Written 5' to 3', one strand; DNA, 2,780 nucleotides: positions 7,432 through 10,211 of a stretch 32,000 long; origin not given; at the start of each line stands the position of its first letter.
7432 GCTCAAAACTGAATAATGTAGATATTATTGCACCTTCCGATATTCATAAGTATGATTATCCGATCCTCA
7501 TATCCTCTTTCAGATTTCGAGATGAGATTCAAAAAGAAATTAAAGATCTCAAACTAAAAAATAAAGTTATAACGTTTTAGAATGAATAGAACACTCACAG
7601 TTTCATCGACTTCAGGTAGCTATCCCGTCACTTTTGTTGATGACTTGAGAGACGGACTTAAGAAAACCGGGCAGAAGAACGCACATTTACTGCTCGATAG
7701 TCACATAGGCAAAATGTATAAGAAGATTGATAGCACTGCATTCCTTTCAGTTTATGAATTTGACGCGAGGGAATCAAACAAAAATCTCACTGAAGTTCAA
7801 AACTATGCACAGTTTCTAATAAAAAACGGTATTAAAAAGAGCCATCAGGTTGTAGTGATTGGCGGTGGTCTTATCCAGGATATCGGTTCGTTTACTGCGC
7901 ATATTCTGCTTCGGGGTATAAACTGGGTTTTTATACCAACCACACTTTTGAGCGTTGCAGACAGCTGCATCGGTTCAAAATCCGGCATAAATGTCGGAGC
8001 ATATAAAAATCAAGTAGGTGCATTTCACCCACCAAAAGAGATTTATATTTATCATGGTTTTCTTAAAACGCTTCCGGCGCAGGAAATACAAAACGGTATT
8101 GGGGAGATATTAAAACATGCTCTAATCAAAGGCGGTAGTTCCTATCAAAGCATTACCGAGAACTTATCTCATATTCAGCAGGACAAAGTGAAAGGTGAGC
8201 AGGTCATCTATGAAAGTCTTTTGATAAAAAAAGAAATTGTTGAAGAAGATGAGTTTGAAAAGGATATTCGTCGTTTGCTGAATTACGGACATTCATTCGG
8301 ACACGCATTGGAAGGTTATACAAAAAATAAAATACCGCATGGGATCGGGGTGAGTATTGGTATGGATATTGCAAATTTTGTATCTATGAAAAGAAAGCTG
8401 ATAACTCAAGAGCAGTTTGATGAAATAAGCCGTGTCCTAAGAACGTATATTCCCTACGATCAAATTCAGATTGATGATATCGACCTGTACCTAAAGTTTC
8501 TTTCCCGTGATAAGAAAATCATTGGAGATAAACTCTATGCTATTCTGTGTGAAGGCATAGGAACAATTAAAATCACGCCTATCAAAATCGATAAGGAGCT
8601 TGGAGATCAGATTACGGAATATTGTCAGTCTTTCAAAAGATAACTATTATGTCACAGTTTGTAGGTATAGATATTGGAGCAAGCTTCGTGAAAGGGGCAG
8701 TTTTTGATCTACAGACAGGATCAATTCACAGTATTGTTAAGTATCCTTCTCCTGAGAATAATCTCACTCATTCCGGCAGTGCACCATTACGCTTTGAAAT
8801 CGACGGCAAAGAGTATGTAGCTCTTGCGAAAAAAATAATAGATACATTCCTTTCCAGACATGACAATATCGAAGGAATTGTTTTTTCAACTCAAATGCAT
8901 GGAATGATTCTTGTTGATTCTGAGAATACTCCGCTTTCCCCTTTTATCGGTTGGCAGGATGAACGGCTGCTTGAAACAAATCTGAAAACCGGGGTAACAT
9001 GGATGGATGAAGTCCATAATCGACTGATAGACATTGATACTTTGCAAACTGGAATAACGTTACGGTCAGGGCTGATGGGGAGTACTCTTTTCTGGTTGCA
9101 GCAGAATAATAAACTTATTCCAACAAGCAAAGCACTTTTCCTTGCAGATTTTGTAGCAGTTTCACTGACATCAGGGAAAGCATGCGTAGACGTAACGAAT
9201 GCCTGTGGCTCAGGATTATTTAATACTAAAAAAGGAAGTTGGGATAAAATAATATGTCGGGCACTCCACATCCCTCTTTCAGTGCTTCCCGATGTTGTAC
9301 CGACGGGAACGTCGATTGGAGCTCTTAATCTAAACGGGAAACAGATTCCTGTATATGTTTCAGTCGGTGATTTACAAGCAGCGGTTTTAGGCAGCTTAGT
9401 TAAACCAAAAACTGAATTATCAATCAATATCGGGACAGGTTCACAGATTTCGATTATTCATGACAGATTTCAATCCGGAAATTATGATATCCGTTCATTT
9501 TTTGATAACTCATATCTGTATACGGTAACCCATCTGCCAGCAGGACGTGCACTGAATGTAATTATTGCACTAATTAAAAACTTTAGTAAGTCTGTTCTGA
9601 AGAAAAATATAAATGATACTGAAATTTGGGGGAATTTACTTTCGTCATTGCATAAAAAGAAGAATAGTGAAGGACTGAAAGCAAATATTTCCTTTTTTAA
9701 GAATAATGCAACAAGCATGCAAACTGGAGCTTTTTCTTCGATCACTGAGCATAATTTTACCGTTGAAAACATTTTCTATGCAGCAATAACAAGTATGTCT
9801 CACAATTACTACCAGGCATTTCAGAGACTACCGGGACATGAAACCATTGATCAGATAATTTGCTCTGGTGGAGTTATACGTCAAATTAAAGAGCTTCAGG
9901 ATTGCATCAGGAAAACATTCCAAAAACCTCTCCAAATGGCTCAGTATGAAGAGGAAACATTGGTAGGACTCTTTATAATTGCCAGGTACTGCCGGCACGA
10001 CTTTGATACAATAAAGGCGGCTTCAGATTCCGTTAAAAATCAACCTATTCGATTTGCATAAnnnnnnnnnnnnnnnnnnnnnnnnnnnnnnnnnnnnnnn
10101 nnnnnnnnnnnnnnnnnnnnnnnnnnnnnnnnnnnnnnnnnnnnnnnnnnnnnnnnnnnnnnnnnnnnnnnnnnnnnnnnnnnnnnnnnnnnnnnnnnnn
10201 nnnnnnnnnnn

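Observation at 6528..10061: A carbocycle-forming enzyme (DHQS superfamily) with its own methyltransferase and FGGY kinase inside a surface-glycan operon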

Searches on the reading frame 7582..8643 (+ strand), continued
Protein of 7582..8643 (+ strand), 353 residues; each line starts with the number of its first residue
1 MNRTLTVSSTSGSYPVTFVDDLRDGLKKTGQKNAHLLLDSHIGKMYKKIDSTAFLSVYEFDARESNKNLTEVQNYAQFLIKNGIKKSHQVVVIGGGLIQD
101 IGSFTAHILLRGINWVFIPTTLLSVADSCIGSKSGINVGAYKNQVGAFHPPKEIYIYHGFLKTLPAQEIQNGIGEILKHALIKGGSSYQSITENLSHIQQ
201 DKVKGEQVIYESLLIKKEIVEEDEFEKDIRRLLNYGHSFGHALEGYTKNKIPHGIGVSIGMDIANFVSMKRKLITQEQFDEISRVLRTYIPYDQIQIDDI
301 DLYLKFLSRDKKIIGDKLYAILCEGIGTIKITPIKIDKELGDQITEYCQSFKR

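Call 86: search_protein_families(library=ncbifam, proteins=[L081:11693-12769:+, L038:9971-11047:+, L029:14160-15260:-, L025:9950-11056:+, L011:9986-11074:+, L090:7820-8665:-, L081:11000-11668:+], max_evalue=1e-10)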
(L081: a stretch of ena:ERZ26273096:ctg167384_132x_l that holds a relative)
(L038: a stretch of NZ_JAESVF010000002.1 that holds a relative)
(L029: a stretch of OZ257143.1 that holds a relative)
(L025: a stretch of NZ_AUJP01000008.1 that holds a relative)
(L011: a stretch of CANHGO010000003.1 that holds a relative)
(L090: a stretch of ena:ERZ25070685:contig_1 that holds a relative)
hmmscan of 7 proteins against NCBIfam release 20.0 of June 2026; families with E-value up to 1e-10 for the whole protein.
L081:11693-12769:+ (358 aa): 5 families
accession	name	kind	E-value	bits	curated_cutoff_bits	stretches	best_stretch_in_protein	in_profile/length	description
TIGR04425.1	P_lya_rel_AroB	hypoth_equivalog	6e-125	416.9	400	1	6-352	1-346/348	AroB-related putative sugar phosphate phospholyase (cyclizing)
TIGR01357.1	aroB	equivalog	1.5e-77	261.2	305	1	21-336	10-332/344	3-dehydroquinate synthase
NF004852.0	PRK06203.1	equivalog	5.1e-39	134.3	333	1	57-325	90-366/407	3-dehydroquinate synthase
NF010556.0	PRK13951.1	equivalog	7.4e-39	133.9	560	1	42-315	196-459/492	bifunctional shikimate kinase AroK/3-dehydroquinate synthase AroB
NF010627.0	PRK14021.1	equivalog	9.6e-36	123.3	565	1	61-325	243-515/542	bifunctional shikimate kinase/3-dehydroquinate synthase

L038:9971-11047:+ (358 aa): 5 families
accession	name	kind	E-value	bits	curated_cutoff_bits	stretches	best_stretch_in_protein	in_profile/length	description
TIGR04425.1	P_lya_rel_AroB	hypoth_equivalog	7.2e-129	429.8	400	1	11-356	1-347/348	AroB-related putative sugar phosphate phospholyase (cyclizing)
TIGR01357.1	aroB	equivalog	8.1e-82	275.2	305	1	18-338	1-331/344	3-dehydroquinate synthase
NF004852.0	PRK06203.1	equivalog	1.7e-44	152.3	333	1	45-335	73-373/407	3-dehydroquinate synthase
NF010556.0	PRK13951.1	equivalog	6.3e-42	144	560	1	8-343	158-485/492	bifunctional shikimate kinase AroK/3-dehydroquinate synthase AroB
NF010627.0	PRK14021.1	equivalog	7.1e-42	143.5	565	1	67-337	247-524/542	bifunctional shikimate kinase/3-dehydroquinate synthase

L029:14160-15260:- (366 aa): 6 families
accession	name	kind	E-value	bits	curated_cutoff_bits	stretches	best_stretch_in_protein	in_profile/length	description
TIGR01357.1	aroB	equivalog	2.1e-115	385.6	305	1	15-342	1-331/344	3-dehydroquinate synthase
TIGR04425.1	P_lya_rel_AroB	hypoth_equivalog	3.2e-73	246.8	400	1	27-335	17-322/348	AroB-related putative sugar phosphate phospholyase (cyclizing)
NF010627.0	PRK14021.1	equivalog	3.7e-65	220.4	565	1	56-340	230-523/542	bifunctional shikimate kinase/3-dehydroquinate synthase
NF004852.0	PRK06203.1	equivalog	8e-64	216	333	1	65-303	90-331/407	3-dehydroquinate synthase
NF010556.0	PRK13951.1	equivalog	2.3e-44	152.1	560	1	66-307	208-444/492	bifunctional shikimate kinase AroK/3-dehydroquinate synthase AroB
NF002022.0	PRK00843.1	equivalog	5.4e-14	51.9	413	0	17-188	14-175/350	NAD(P)-dependent glycerol-1-phosphate dehydrogenase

L025:9950-11056:+ (368 aa): 5 families
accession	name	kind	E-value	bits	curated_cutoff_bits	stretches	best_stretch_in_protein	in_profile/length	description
TIGR04425.1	P_lya_rel_AroB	hypoth_equivalog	1.5e-98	330.1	400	1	20-361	1-347/348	AroB-related putative sugar phosphate phospholyase (cyclizing)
TIGR01357.1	aroB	equivalog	2e-70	237.7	305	1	32-336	10-324/344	3-dehydroquinate synthase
NF010556.0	PRK13951.1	equivalog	1.5e-37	129.6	560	1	67-339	206-476/492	bifunctional shikimate kinase AroK/3-dehydroquinate synthase AroB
NF004852.0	PRK06203.1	equivalog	3.5e-36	125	333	1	70-298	91-325/407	3-dehydroquinate synthase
NF010627.0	PRK14021.1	equivalog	1.3e-31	109.7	565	1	72-341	243-523/542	bifunctional shikimate kinase/3-dehydroquinate synthase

L011:9986-11074:+ (362 aa): 5 families
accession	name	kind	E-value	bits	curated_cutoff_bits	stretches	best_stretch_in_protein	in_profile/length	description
TIGR04425.1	P_lya_rel_AroB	hypoth_equivalog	4.2e-126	420.7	400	1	13-356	2-345/348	AroB-related putative sugar phosphate phospholyase (cyclizing)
TIGR01357.1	aroB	equivalog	3e-79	266.7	305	1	33-340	15-331/344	3-dehydroquinate synthase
NF010556.0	PRK13951.1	equivalog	2.1e-40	139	560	1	60-339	204-479/492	bifunctional shikimate kinase AroK/3-dehydroquinate synthase AroB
NF004852.0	PRK06203.1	equivalog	1.7e-38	132.6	333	1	65-336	91-372/407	3-dehydroquinate synthase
NF010627.0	PRK14021.1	equivalog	1.2e-35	123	565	1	66-330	241-515/542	bifunctional shikimate kinase/3-dehydroquinate synthase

L090:7820-8665:- (281 aa): 7 families
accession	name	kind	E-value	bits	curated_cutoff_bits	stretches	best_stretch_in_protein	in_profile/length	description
NF053752.1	TK1734_fam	exception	1.5e-64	217.8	475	1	23-280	4-255/260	2-phosphoglycolate phosphatase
TIGR01452.1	PGP_euk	subfamily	5.5e-57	193.3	201.95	1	19-277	2-276/279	phosphoglycolate/pyridoxal phosphate family phosphatase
TIGR01457.1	HAD-SF-IIA-hyp2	hypoth_equivalog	7.1e-51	173.1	247.65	1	22-262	4-233/249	TIGR01457 family HAD-type hydrolase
TIGR01460.1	HAD-SF-IIA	subfamily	6e-48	163.8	100.15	1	23-254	2-246/246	HAD-IIA family hydrolase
NF007762.0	PRK10444.1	equivalog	6.2e-38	130.8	368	1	23-274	7-241/250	HAD-IIA family hydrolase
TIGR01458.1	HAD-SF-IIA-hyp3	hypoth_equivalog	5e-23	81.7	175.95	1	23-264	5-236/257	TIGR01458 family HAD-type hydrolase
TIGR01459.1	HAD-SF-IIA-hyp4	hypoth_equivalog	6.4e-23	81.4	103.75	1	16-253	5-242/242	TIGR01459 family HAD-type hydrolase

L081:11000-11668:+ (222 aa): 195 families (the best 25 are shown)
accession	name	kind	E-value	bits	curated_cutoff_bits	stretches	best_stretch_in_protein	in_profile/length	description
NF004198.0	PRK05653.1-3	equivalog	3.7e-54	183.8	296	1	39-219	64-246/248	3-oxoacyl-ACP reductase FabG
TIGR01829.1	AcAcCoA_reduct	subfamily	6.5e-54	183.1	302.1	1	48-219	70-240/242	acetoacetyl-CoA reductase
NF009464.0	PRK12824.1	subfamily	2.3e-53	181.4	269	1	39-220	60-243/245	3-oxoacyl-ACP reductase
NF009466.0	PRK12826.1-2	subfamily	3.1e-53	180.8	222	1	38-221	60-246/248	3-oxoacyl-ACP reductase FabG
NF005559.1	PRK07231.1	subfamily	2.4e-51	174.7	215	1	51-220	75-248/249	glucose 1-dehydrogenase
TIGR01830.1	3oxo_ACP_reduc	equivalog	2.9e-51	174.5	297.75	1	50-219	70-238/239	3-oxoacyl-[acyl-carrier-protein] reductase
NF047420.2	EF_P_mod_YmfI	equivalog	7.9e-49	166.5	238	1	38-219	56-235/236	elongation factor P 5-aminopentanone reductase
NF009384.0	PRK12743.1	equivalog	9.9e-49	165.9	264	1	39-220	67-248/258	SDR family oxidoreductase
TIGR01963.1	PHB_DH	subfamily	1.4e-48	165.4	307.05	1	38-221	57-254/255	3-hydroxybutyrate dehydrogenase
NF009093.0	PRK12429.1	subfamily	5.3e-47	160.3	258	1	46-221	69-258/259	3-hydroxybutyrate dehydrogenase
NF004778.0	PRK06124.1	equivalog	6.3e-47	160.1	303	1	39-221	68-254/256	SDR family oxidoreductase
NF005753.0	PRK07577.1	equivalog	1.6e-46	158.8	310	1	1-218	1-231/237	SDR family oxidoreductase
NF004197.0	PRK05653.1-1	equivalog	1.3e-45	155.9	332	1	38-220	63-247/249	3-oxoacyl-ACP reductase FabG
NF005067.0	PRK06484.1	equivalog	3.9e-45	154.4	713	1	38-221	62-253/524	short chain dehydrogenase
NF006693.0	PRK09242.1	equivalog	9.4e-45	152.7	328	1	42-220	75-254/258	SDR family oxidoreductase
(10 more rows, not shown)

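Call 87: find_encoding_contigs(protein=P0125, flank=7000, max_places=3)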
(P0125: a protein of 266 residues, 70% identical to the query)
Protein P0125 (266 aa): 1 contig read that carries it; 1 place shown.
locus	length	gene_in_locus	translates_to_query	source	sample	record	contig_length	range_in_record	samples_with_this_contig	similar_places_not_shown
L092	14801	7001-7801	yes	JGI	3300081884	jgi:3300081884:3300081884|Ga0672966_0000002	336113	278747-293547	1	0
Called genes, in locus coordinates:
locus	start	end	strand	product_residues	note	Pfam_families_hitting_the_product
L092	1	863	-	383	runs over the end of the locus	PF07689:KaiB, PF00512:HisKA, PF02518:HATPase_c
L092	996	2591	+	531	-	PF03065:Glyco_hydro_57, PF09210:BE_C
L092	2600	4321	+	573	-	PF00012:HSP70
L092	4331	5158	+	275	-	-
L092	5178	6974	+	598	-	PF02776:TPP_enzyme_N, PF00205:TPP_enzyme_M, PF02775:TPP_enzyme_C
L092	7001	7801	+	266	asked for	PF03328:HpcH_HpaI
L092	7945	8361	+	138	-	PF04138:GtrA_DPMS_TM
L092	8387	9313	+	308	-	PF00535:Glycos_transf_2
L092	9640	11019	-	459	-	PF06782:UPF0236 (weak)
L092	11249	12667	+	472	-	PF03446:NAD_binding_2, PF00393:6PGD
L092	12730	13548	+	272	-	PF00795:CN_hydrolase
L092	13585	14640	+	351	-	PF04055:Radical_SAM, PF06968:BATS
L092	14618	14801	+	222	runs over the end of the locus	PF02632:BioY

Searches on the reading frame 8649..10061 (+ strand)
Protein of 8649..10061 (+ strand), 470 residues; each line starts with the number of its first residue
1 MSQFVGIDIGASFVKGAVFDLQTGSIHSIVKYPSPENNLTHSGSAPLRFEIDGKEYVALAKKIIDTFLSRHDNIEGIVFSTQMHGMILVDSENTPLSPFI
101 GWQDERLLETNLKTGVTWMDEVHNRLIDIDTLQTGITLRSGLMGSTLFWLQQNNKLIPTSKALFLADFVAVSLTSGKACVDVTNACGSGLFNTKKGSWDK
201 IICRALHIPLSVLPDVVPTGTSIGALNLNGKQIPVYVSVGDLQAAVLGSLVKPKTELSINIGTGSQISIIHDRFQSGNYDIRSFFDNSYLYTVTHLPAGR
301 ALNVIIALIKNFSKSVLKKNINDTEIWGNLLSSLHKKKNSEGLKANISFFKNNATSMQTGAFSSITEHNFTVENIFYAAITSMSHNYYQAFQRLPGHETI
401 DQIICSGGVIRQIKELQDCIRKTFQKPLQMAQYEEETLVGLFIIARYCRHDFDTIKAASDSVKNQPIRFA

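Call 3: search_protein_families(library=pfam, proteins=[window:8649-10061:+])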
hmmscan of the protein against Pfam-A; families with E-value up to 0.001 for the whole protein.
window:8649-10061:+ (470 aa): 2 families
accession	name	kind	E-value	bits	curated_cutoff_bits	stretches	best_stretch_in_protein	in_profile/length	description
PF00370.27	FGGY_N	-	1.2e-31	110.6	28.8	1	5-248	3-245/245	FGGY family of carbohydrate kinases, N-terminal domain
PF02782.22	FGGY_C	-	7.1e-05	23.1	27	1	352-445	98-194/198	FGGY family of carbohydrate kinases, C-terminal domain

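Call 4: search_protein_families(library=ncbifam, proteins=[window:8649-10061:+])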
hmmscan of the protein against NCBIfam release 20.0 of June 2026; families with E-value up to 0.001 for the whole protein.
window:8649-10061:+ (470 aa): 10 families
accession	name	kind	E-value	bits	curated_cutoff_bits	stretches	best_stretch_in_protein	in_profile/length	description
TIGR01312.1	XylB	equivalog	2.5e-32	112.1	380.25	1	5-465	1-455/481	xylulokinase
TIGR01311.1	glycerol_kin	equivalog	1.1e-15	56.9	590.35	1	55-265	48-266/496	glycerol kinase GlpK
TIGR01314.1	gntK_FGGY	equivalog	2.1e-15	56.2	648.55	1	4-304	2-296/505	gluconokinase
NF000756.0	PRK00047.1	subfamily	1.6e-13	49.8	498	1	70-267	71-272/502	glycerol kinase GlpK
TIGR02628.1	fuculo_kin_coli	equivalog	6.6e-13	48.4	470.9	1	71-465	68-458/465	L-fuculokinase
NF011601.0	PRK15027.1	equivalog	2e-11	43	912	1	4-242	2-234/484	xylulokinase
NF008187.0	PRK10939.1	equivalog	9.3e-10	37.7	528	1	2-263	4-266/521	autoinducer-2 kinase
TIGR02627.1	rhamnulo_kin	equivalog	1.2e-08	34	527.95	1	152-268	140-258/454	rhamnulokinase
NF007925.0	PRK10640.1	equivalog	2e-06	26.5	639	1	151-267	146-263/489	rhamnulokinase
NF003154.0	PRK04123.1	equivalog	1.1e-05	24.4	428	0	371-464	413-507/554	ribulokinase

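Call 48: search_solved_structures(query=window:8649-10058:+, max_evalue=0.001)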
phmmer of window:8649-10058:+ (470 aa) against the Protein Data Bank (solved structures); distinct sequences matched with E-value up to 0.001: 32.
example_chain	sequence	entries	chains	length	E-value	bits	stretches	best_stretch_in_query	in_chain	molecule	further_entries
2zf5_O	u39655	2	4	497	9.6e-12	47.6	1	5-273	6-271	Glycerol kinase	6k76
6k78_A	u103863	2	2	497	1.3e-11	47.1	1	5-272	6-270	Glycerol kinase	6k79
6k78_B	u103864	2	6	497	1.4e-11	47.1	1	5-272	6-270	Glycerol kinase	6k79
7nie_A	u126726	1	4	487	5e-11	45.2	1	72-264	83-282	Glycerol kinase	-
4e1j_A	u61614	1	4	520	1.6e-10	43.6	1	57-265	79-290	Glycerol kinase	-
3gbt_A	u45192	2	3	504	4.1e-09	38.9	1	3-219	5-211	Gluconate kinase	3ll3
2itm_A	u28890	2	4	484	2.5e-08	36.3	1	4-274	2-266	Xylulose kinase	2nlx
2dpn_A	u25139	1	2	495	5.7e-08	35.2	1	133-266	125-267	Glycerol kinase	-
1xup_O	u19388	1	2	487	6.4e-08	35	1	73-267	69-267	Glycerol kinase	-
1r59_O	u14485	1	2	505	6.6e-08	35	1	72-267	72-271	Glycerol kinase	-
3h3n_X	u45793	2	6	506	8.3e-08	34.6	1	72-267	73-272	Glycerol kinase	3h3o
3h45_X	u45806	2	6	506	8.3e-08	34.6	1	72-267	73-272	Glycerol kinase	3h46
3flc_O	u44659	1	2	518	8.4e-08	34.6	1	72-267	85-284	Glycerol kinase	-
3d7e_O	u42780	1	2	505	1.2e-07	34.1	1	72-267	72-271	Glycerol kinase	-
2w40_A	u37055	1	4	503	1.3e-07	34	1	94-269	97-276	GLYCEROL KINASE, PUTATIVE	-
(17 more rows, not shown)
